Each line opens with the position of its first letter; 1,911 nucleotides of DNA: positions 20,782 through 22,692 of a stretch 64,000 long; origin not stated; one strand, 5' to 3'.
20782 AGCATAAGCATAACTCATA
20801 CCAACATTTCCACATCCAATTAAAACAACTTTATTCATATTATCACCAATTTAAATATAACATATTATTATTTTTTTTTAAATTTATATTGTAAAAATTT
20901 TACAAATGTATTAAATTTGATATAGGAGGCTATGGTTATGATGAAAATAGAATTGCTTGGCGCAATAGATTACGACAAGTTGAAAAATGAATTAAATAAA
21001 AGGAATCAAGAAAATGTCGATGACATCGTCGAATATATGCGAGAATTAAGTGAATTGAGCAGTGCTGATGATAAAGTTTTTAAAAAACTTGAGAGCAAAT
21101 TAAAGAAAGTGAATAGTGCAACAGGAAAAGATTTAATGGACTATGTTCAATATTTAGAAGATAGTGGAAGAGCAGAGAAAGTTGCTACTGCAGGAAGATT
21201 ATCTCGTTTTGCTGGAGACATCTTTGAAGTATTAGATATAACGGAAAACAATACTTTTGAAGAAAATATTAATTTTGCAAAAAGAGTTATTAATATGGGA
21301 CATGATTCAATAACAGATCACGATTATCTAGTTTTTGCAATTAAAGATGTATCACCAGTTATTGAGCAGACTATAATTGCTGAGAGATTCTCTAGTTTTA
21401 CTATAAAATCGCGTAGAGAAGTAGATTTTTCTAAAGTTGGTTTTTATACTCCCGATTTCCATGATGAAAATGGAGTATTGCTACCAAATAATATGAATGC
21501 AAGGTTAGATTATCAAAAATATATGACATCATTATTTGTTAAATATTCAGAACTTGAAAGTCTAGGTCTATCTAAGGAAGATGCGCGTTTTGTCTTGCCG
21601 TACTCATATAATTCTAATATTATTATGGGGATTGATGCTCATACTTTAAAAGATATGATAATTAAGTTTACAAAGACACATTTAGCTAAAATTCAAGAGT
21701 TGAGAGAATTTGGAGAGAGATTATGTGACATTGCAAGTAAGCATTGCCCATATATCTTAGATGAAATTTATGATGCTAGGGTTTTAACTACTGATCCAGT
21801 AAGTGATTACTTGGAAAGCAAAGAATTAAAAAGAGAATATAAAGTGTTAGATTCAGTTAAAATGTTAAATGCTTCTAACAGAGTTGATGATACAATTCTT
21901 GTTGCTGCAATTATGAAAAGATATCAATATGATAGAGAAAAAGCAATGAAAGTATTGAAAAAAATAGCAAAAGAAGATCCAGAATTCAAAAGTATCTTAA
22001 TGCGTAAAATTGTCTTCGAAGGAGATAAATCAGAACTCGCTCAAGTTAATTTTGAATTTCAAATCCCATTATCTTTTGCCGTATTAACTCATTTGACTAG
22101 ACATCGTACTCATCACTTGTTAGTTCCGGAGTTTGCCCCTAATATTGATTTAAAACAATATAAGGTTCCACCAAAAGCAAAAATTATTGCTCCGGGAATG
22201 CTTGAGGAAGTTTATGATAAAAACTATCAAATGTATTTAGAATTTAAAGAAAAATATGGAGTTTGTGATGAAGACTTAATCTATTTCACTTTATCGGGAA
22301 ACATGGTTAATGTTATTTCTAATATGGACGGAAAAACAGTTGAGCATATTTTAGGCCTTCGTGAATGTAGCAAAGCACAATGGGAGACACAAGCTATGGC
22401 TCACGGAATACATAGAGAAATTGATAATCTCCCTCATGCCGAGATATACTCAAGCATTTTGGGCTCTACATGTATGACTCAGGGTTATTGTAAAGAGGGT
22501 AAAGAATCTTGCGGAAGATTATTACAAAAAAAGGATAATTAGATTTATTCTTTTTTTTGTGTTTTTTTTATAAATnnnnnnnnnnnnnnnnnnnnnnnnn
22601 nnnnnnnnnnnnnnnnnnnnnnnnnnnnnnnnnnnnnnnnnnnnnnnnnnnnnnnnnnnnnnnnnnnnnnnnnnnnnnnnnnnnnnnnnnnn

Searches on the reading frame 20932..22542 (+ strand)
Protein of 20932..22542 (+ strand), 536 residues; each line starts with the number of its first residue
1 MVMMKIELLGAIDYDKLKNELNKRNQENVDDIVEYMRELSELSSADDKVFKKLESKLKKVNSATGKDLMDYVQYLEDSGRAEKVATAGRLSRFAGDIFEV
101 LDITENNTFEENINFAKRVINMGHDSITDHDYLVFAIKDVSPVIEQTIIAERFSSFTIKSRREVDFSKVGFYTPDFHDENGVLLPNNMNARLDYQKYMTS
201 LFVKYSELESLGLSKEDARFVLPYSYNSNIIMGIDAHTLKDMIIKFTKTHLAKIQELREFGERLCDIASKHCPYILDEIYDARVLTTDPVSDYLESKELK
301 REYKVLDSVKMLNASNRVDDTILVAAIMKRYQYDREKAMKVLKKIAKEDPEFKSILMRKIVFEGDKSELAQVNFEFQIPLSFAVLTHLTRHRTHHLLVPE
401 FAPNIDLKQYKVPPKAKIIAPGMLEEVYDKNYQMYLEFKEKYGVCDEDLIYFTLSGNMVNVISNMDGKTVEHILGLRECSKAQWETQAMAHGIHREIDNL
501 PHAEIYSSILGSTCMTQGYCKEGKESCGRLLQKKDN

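Call 25: search_protein_families(library=ncbifam, proteins=[window:20932-22542:+], max_evalue=1e-10)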
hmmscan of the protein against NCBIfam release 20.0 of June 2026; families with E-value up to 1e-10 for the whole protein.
window:20932-22542:+ (536 aa): 1 family
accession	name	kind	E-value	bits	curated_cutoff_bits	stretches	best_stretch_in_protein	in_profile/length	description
TIGR02170.1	thyX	equivalog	1.6e-29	103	87.9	1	78-276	12-208/211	FAD-dependent thymidylate synthase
